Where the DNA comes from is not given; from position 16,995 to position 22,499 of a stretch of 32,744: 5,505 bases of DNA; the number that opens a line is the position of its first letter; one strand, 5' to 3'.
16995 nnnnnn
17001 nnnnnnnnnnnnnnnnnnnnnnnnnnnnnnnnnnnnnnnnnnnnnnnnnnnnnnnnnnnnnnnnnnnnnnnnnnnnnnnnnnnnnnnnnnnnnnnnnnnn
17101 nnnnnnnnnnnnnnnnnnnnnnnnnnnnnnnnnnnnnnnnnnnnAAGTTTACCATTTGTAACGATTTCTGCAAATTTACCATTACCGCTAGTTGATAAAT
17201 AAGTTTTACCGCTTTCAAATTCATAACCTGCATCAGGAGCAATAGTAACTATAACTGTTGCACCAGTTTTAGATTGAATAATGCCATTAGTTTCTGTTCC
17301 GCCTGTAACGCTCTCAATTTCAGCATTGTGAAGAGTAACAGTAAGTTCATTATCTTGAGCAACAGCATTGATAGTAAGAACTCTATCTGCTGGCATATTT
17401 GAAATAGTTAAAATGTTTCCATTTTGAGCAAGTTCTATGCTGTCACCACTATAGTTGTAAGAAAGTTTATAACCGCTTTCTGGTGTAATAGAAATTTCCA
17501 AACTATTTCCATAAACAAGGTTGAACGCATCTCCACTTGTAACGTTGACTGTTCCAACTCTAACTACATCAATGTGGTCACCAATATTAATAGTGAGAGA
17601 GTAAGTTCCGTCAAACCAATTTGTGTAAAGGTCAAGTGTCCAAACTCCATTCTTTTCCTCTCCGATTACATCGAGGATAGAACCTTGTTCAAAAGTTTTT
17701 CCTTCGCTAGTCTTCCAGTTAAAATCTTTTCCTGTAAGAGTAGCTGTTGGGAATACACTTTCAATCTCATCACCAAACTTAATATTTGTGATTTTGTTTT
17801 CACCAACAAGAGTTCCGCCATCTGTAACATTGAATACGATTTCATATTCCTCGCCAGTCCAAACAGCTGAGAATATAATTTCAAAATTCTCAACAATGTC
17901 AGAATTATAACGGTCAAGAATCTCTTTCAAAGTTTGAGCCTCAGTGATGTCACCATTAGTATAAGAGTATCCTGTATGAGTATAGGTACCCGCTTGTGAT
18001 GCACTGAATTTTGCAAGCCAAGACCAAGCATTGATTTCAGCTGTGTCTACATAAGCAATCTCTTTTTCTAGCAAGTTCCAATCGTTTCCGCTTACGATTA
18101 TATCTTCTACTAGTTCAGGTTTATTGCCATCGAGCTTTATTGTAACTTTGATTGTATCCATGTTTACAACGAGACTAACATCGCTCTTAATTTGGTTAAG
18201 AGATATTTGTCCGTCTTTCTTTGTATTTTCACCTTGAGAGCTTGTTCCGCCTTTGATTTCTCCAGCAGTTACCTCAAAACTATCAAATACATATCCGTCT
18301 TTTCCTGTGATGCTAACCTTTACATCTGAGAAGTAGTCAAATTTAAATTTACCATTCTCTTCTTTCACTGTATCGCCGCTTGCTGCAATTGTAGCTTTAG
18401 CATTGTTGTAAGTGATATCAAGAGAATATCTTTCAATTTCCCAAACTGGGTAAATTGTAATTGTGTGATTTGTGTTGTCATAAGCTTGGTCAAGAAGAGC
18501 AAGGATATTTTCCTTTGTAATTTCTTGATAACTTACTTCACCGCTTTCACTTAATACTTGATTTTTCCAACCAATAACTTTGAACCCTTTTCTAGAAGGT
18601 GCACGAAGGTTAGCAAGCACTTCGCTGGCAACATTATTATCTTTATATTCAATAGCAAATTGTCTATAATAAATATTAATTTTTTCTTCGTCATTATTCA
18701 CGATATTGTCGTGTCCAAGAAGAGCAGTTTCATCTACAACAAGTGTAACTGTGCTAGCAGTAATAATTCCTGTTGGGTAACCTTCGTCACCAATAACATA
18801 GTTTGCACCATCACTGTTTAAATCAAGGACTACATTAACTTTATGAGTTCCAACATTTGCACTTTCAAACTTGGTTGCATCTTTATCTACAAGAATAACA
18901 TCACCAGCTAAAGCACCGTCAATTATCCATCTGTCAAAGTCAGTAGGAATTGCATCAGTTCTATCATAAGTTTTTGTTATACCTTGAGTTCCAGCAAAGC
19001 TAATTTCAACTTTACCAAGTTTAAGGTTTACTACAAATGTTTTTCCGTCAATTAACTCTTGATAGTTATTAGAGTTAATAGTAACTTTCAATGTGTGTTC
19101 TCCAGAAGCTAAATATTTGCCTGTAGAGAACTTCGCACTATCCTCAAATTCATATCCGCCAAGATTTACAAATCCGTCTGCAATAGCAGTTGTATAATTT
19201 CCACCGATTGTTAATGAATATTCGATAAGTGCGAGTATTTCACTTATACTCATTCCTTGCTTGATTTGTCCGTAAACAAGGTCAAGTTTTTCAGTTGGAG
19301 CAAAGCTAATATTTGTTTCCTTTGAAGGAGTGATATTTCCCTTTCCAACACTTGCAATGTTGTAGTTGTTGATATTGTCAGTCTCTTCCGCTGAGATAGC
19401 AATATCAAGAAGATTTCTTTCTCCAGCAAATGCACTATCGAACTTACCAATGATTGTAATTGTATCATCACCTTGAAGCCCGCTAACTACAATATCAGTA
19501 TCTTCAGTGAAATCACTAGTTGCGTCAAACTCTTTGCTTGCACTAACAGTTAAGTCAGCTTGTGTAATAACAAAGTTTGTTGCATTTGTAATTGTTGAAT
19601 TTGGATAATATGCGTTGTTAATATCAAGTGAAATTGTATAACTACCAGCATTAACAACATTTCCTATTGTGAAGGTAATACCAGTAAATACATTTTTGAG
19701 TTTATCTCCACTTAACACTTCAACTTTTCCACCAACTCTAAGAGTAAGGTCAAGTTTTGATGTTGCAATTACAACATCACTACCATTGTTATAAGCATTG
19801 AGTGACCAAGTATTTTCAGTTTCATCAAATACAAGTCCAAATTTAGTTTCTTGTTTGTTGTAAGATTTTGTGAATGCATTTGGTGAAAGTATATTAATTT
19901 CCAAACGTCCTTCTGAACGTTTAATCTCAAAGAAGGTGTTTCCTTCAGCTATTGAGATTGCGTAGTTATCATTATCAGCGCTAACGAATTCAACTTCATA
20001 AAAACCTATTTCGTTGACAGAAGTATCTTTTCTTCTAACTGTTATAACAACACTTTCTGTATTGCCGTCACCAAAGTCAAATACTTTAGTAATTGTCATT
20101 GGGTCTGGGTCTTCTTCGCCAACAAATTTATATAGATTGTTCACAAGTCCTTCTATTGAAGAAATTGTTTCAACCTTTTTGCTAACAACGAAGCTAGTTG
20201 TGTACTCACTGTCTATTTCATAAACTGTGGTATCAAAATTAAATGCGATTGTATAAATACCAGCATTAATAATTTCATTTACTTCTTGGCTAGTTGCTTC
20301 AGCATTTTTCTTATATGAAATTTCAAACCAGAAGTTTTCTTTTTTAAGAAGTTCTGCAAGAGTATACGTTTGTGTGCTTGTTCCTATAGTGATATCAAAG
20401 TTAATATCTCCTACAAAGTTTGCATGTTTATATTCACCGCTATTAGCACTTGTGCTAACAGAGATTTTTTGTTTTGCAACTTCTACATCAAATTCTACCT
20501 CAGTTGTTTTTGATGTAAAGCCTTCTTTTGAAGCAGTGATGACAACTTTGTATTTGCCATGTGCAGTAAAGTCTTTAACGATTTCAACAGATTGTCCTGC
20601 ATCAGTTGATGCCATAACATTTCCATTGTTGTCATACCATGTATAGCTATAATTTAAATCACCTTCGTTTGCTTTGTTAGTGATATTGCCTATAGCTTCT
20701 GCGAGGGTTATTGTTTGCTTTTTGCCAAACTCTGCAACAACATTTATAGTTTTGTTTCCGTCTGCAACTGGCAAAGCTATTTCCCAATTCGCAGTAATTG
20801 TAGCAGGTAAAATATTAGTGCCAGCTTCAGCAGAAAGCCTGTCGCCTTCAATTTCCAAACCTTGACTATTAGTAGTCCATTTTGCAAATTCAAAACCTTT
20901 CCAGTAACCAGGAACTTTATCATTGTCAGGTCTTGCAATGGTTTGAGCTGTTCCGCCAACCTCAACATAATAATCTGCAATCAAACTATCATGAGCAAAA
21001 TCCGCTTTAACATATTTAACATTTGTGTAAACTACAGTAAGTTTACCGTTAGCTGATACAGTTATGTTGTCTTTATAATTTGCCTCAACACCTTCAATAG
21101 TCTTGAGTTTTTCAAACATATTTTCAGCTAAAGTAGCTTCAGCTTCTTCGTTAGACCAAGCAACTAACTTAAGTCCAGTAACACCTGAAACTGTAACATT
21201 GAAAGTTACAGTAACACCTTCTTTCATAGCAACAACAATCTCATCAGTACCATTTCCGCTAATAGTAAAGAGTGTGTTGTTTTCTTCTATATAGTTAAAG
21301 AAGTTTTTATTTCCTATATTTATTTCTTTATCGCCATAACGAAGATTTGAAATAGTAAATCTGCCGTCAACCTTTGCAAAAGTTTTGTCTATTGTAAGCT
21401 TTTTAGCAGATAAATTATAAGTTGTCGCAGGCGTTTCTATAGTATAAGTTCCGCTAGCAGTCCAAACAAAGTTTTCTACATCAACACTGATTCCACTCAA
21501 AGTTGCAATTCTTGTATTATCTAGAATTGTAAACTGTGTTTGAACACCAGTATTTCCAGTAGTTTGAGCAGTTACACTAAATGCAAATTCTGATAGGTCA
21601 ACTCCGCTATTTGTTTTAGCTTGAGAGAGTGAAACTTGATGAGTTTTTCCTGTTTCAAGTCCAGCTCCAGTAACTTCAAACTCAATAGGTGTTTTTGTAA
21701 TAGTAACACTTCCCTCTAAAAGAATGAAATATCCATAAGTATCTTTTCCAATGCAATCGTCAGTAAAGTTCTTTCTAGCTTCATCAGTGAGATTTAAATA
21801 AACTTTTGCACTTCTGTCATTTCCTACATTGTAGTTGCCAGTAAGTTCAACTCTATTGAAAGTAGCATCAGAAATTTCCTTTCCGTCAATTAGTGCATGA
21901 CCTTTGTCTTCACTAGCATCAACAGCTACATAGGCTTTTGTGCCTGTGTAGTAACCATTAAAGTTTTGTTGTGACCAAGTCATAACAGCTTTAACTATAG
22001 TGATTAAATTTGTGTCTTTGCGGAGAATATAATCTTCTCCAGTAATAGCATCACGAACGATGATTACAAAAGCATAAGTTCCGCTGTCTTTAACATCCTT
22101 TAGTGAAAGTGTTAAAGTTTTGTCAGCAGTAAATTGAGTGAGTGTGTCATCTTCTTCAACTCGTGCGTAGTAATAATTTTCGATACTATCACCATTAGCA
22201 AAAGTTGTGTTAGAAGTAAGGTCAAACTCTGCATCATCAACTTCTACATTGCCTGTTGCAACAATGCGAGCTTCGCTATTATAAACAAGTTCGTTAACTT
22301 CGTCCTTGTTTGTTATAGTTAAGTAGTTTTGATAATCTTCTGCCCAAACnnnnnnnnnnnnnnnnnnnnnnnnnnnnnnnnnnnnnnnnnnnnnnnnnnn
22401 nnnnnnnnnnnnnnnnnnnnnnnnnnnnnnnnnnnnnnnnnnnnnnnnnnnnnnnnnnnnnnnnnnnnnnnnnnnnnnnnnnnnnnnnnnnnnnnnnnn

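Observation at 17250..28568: Ancient tandem duplication of a ~2,000-residue super-module inside the giant ORF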

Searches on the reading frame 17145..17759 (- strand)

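Call 45: search_protein_families(library=pfam, proteins=[window:17145-17759:-], max_evalue=0.5)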
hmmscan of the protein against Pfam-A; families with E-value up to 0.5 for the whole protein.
window:17145-17759:- (205 aa): 3 families
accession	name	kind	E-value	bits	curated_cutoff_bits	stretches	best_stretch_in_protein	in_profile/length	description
PF18998.6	Flg_new_2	-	2.5e-06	27.8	23.6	1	146-183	3-39/73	Divergent InlB B-repeat domain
PF20753.2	DUF6558_C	-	9.1e-05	23.1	24.4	1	86-154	16-82/119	Phage tail C-terminal domain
PF19077.6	Big_13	-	0.023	15.6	27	1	32-62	56-86/102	Bacterial Ig-like domain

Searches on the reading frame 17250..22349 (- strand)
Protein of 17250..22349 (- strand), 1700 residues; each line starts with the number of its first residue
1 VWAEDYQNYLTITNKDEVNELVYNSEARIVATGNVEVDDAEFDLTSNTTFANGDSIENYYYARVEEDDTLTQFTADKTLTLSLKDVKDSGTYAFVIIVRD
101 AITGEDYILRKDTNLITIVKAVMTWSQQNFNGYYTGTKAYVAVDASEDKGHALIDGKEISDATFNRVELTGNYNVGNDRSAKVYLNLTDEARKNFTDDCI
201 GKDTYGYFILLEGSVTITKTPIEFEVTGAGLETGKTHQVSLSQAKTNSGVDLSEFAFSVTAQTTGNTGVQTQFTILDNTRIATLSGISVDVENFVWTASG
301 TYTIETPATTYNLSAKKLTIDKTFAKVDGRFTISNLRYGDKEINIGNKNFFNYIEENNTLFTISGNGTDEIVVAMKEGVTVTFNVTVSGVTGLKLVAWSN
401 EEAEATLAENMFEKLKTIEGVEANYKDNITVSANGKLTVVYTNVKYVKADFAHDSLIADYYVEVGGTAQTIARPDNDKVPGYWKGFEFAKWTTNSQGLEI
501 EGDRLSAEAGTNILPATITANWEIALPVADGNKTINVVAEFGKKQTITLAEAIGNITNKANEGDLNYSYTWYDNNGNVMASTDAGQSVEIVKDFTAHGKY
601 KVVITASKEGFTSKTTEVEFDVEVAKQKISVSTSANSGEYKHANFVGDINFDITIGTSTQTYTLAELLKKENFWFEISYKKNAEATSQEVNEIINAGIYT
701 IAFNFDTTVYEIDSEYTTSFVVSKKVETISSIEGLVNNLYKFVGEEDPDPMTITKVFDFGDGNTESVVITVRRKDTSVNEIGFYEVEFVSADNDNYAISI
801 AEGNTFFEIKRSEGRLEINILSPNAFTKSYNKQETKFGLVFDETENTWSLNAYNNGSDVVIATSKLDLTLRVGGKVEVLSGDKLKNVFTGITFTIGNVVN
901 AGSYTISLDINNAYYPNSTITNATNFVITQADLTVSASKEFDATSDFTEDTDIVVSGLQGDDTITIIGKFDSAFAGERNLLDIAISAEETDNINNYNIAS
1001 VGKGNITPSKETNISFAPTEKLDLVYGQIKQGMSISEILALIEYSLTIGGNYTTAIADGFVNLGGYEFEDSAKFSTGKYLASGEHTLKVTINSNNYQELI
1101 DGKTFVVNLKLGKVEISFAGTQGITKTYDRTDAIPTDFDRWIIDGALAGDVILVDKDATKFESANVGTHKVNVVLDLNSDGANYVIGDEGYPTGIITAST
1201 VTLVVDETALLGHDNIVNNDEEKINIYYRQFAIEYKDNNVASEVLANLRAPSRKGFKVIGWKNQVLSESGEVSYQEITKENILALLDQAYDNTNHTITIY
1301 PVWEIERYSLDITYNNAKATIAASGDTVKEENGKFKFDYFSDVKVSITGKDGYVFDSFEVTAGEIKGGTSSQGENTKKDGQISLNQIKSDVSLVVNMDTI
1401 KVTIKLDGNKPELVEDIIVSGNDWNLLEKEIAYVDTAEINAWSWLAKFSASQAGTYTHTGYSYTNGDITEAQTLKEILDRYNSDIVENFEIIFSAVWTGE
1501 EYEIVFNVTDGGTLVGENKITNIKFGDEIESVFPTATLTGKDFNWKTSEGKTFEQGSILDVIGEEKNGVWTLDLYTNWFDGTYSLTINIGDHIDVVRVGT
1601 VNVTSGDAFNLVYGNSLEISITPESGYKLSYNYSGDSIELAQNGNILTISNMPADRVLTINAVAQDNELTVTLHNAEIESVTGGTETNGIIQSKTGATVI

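Call 12: search_protein_families(library=pfam, proteins=[window:17250-22349:-], max_evalue=0.01)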
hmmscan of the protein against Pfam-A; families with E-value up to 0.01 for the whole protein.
window:17250-22349:- (1700 aa): 4 families
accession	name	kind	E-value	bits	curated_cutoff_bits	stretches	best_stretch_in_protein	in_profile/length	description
PF18657.6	YDG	-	4.1e-08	33.8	25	2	1115-1186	4-80/85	YDG domain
PF07233.18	DUF1425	-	0.00052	20.3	28.3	0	547-590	25-70/96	Protein of unknown function (DUF1425)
PF18676.6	MBG_2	-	0.0026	18.7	25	1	736-804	5-70/72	MBG domain (YGX type)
PF20753.2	DUF6558_C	-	0.0036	18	24.4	1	1618-1684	18-82/119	Phage tail C-terminal domain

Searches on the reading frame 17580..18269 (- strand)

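Call 45: search_protein_families(library=pfam, proteins=[window:17580-18269:-], max_evalue=0.5)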
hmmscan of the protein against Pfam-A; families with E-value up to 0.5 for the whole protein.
window:17580-18269:- (230 aa): 1 family
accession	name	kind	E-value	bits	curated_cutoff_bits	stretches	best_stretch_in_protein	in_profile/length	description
PF19077.6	Big_13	-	0.099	13.6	27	1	202-228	56-82/102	Bacterial Ig-like domain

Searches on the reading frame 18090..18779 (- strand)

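Call 45: search_protein_families(library=pfam, proteins=[window:18090-18779:-], max_evalue=0.5)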
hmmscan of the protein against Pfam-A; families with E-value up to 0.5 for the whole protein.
window:18090-18779:- (230 aa): 2 families
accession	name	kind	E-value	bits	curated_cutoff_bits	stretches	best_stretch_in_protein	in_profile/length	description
PF18998.6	Flg_new_2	-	0.051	14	23.6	0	149-180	21-48/73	Divergent InlB B-repeat domain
PF10102.14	DUF2341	-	0.1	13.5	23.4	0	100-153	22-71/84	Domain of unknown function (DUF2341)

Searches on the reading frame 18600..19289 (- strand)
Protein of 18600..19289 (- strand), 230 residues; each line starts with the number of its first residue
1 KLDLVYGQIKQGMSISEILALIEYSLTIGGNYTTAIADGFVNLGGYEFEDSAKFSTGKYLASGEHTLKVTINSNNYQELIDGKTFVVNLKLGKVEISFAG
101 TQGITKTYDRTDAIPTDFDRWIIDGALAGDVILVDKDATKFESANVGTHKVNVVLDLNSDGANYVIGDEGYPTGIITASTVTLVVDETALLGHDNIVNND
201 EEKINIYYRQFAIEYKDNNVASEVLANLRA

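Call 45: search_protein_families(library=pfam, proteins=[window:18600-19289:-], max_evalue=0.5)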
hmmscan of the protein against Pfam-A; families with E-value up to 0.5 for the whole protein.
window:18600-19289:- (230 aa): 2 families
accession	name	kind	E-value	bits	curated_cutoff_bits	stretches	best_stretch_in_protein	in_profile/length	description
PF18657.6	YDG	-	9.5e-08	32.6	25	1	95-166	4-80/85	YDG domain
PF07940.18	Hepar_II_III_C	-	0.074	13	24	1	134-208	86-163/237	Heparinase II/III-like, C-terminal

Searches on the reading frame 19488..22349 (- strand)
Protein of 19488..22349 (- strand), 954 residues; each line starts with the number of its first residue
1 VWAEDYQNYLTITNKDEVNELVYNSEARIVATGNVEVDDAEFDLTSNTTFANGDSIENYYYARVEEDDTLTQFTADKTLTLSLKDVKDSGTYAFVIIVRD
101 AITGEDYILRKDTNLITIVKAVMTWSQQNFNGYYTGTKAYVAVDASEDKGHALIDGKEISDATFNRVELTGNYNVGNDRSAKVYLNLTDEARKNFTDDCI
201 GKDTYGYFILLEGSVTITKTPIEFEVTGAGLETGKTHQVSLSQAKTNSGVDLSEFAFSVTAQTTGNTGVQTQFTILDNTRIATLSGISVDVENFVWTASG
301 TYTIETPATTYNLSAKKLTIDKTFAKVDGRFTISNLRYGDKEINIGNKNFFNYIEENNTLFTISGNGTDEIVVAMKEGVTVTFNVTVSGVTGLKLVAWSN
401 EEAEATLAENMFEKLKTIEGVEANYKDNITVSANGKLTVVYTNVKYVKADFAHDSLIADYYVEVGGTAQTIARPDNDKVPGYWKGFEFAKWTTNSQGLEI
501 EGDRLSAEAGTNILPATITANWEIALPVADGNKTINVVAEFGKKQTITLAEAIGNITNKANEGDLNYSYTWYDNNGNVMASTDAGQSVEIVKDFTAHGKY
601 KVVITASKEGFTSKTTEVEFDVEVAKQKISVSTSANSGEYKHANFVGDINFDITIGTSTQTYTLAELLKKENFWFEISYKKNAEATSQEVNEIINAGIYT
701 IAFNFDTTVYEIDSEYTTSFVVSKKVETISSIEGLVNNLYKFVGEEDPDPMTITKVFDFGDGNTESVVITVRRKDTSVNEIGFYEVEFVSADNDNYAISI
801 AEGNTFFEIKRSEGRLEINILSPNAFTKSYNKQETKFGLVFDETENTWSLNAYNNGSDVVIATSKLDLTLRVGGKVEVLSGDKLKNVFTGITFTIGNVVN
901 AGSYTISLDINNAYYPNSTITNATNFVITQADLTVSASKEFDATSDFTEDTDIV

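Call 76: predict_structure(alignment_id=A3)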
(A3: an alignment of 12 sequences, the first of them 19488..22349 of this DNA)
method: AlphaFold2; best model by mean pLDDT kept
length: 954 residues; sequences in the alignment: 12
mean_pLDDT: 70.3   pTM: 0.35
mean pLDDT of the five models: 70.3, 67.9, 67.4, 66.3, 64.9
residues with pLDDT >= 90: 3; 70-90: 528; 50-70: 329; < 50: 94
segments of 3 or more residues with pLDDT < 50: 1-9, 40-42, 67-70, 72-79, 282-286, 683-686, 730-738, 793-796, 822-834, 898-900, 930-954
pLDDT, mean of each block of 10 residues (from residue 1): 39 56 67 56 58 69 59 46 67 75 71 71 77 64 67 82 83 78 84 82 78 81 82 80 69 66 79 68 51 76 86 80 73 85 82 85 86 86 80 76 67 80 65 76 86 71 85 66 75 84 84 85 80 76 82 79 80 84 74 81 84 84 80 77 81 83 84 77 51 76 83 78 61 49 58 65 65 63 65 51 55 56 42 54 70 60 66 64 65 53 56 56 53 31 39 30
secondary structure, 60 per line:
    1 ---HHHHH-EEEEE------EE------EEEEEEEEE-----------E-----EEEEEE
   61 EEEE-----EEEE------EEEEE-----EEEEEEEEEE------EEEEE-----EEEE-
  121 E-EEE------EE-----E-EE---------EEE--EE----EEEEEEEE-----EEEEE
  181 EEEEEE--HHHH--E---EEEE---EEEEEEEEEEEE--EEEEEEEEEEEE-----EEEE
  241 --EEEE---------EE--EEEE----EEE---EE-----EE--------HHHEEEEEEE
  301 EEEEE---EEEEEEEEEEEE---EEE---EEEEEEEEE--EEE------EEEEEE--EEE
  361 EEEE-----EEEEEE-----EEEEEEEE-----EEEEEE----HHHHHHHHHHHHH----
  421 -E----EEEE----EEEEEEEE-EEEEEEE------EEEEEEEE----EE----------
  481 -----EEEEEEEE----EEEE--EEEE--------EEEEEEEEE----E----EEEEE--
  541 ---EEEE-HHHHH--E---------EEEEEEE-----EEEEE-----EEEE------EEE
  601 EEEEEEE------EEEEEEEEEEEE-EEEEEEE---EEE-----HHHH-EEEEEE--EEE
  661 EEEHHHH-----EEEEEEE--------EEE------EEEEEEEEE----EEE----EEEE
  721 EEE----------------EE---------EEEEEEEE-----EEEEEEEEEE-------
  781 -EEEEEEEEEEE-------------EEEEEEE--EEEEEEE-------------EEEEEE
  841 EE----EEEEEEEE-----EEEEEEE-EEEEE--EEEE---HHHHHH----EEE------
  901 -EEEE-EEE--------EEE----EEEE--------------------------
elements in order (helices of 4 or more, strands of 3 or more residues): H4-8 E10-14 E29-37 E55-64 E70-73 E80-84 E90-99 E106-110 E116-119 E123-125 E152-154 E163-170 E176-186 H189-192 E199-202 E206-217 E220-231 E237-240 E243-246 E260-263 E268-270 E294-305 E309-320 E324-326 E330-338 E341-343 E350-355 E358-364 E370-375 E381-388 E394-399 H404-416 E427-430 E435-442 E444-450 E457-464 E486-493 E498-501 E504-507 E516-524 E534-538 E544-547 H549-553 E566-572 E578-582 E588-591 E598-607 E614-625 E627-633 E637-639 H645-648 E650-655 E658-663 H664-667 E673-679 E688-690 E697-705 E710-712 E717-723 E751-758 E764-773 E782-792 E806-812 E815-821 E835-842 E847-854 E860-866 E868-872 E875-878 H882-887 E892-894 E902-905 E907-909 E918-920 E925-928

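Call 80: fold_search(model_id=the predicted structure, library=pdb)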
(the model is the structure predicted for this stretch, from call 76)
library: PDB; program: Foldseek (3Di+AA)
matches with E <= 10: 1030; with E <= 0.001: 78
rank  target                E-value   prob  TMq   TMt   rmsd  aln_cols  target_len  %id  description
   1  9flp_A                2.0e-09  1.00  0.10  0.10  89.7      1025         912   11  CryoEM structure of the neck (1403-2314) in the grappling hook protein A (GhpA) in the bacterium Aureispira sp. CCB-QB (released 2024-10-16)
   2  7r5k_10               8.2e-09  0.99  0.10  0.07  48.2      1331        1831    9  Human nuclear pore complex (constricted) (released 2022-06-22)
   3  9bfs_A                4.6e-08  0.98  0.09  0.06  42.0      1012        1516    9  Cryo-EM structure of Sevenless extracellular domain (dimer, pH 6.6) (released 2025-01-29)
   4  9bfu_A                2.5e-07  0.87  0.08  0.05  41.6      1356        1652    9  Cryo-EM structure of Sevenless extracellular domain (composite map of the dimer, pH 4.6) (released 2025-01-29)
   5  9pvp                  6.1e-06  0.75  0.09  0.06  51.3      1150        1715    8  Cryo-EM structure of receptor tyrosine kinase ROS1 extracellular domain (released 2026-02-25)
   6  4m00_A                1.1e-05  0.99  0.09  0.14  21.5       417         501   13  Crystal structure of the ligand binding region of staphylococcal adhesion SraP (released 2014-06-18)
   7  9ijj_4J               1.2e-05  0.54  0.08  0.09  42.7       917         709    8  In situ structure of the central apparatus in mouse sperm axoneme. (released 2025-06-04)
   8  8wa2_D                1.2e-05  0.66  0.10  0.07  48.7      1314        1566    9  cryo-EM structure of native mastigonemes isolated from Chlamydomonas reinhardtii at 3.0 angstrom resolution (released 2024-04-10)
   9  8wa2_A                1.3e-05  0.54  0.09  0.06  49.9      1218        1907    9  cryo-EM structure of native mastigonemes isolated from Chlamydomonas reinhardtii at 3.0 angstrom resolution (released 2024-04-10)
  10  8wa2_C                1.3e-05  0.54  0.09  0.07  49.6      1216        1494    9  cryo-EM structure of native mastigonemes isolated from Chlamydomonas reinhardtii at 3.0 angstrom resolution (released 2024-04-10)
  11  6tav_C                1.7e-05  0.54  0.08  0.07  57.9      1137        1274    7  Crystal structure of endopeptidase-induced alpha2-macroglobulin (released 2021-05-12)
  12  10gh_A                2.3e-05  0.44  0.08  0.08  43.1      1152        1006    8  Cryo-EM structure of Receptor Tyrosine Kinase ROS1 in complex with Fab-RX5 (released 2026-02-25)
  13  4aq1_C                2.6e-05  0.77  0.09  0.12  46.2       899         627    8  Structure of the SbsB S-layer protein of Geobacillus stearothermophilus PV72p2 in complex with nanobody KB6 (released 2012-06-13)
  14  8opr_A                2.8e-05  0.66  0.08  0.10  31.3       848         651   10  Structure of the EA1 surface layer of Bacillus anthracis (released 2023-11-08)
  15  7stz_C                3.3e-05  0.87  0.10  0.15  32.6       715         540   11  Crystal Structure of Human E-cadherin EC1-5 bound by mouse monoclonal antibody Fab mAb-1_19A11 (released 2022-01-26)
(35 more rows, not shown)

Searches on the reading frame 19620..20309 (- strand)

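Call 45: search_protein_families(library=pfam, proteins=[window:19620-20309:-], max_evalue=0.5)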
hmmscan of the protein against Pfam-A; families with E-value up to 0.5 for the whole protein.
window:19620-20309:- (230 aa): 1 family
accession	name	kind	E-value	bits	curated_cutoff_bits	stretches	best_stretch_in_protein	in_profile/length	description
PF18676.6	MBG_2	-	7.6e-05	23.7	25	1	56-124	5-70/72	MBG domain (YGX type)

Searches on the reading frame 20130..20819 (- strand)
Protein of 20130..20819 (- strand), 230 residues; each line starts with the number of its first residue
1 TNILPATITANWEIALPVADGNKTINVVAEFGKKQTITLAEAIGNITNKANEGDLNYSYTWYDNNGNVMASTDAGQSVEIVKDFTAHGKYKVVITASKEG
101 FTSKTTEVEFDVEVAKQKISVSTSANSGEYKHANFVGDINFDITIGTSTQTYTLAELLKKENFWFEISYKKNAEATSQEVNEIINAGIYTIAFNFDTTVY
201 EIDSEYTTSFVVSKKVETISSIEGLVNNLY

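Call 45: search_protein_families(library=pfam, proteins=[window:20130-20819:-], max_evalue=0.5)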
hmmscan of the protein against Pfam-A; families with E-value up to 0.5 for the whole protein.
window:20130-20819:- (230 aa): 6 families
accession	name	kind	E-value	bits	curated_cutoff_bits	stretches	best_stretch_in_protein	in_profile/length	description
PF07233.18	DUF1425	-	0.00028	21.2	28.3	1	35-96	23-80/96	Protein of unknown function (DUF1425)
PF01070.24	FMN_dh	-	0.0033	17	24.9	1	128-215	76-165/350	FMN-dependent dehydrogenase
PF18809.6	PBECR1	-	0.033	15.1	27.6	1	137-205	8-75/104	phage-Barnase-EndoU-ColicinE5/D-RelE like nuclease1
PF10029.15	DUF2271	-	0.038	14.2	27.3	1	71-123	71-130/136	Predicted periplasmic protein (DUF2271)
PF18911.6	PKD_4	-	0.042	14.3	27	1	28-109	5-82/85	PKD domain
PF01105.29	EMP24_GP25L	-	0.051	14.1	25.9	1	51-121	31-104/182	emp24/gp25L/p24 family/GOLD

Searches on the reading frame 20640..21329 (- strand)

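Call 45: search_protein_families(library=pfam, proteins=[window:20640-21329:-], max_evalue=0.5)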
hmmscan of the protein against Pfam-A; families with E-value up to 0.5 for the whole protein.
window:20640-21329:- (230 aa): 1 family
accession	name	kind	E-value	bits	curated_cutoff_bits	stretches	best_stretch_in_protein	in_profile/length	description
PF08381.16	BRX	-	0.015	15.1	24.5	1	30-69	3-42/56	Transcription factor regulating root and shoot growth via Pin3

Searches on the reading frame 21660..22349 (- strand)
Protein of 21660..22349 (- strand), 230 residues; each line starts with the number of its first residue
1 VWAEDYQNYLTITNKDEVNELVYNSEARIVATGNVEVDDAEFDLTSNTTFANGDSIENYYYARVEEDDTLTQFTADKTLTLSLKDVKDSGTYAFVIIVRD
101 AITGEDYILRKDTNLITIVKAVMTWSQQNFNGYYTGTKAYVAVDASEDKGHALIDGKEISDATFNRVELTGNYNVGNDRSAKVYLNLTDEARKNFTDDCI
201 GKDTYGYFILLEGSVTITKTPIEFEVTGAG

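Call 45: search_protein_families(library=pfam, proteins=[window:21660-22349:-], max_evalue=0.5)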
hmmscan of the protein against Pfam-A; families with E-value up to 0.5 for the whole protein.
window:21660-22349:- (230 aa): 2 families
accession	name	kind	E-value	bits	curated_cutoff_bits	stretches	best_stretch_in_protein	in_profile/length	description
PF11148.14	DUF2922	-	0.062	13.7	25.5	1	75-123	12-60/69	Protein of unknown function (DUF2922)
PF16706.11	Izumo-Ig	-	0.29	11.5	26.7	0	58-93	28-65/88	Izumo-like Immunoglobulin domain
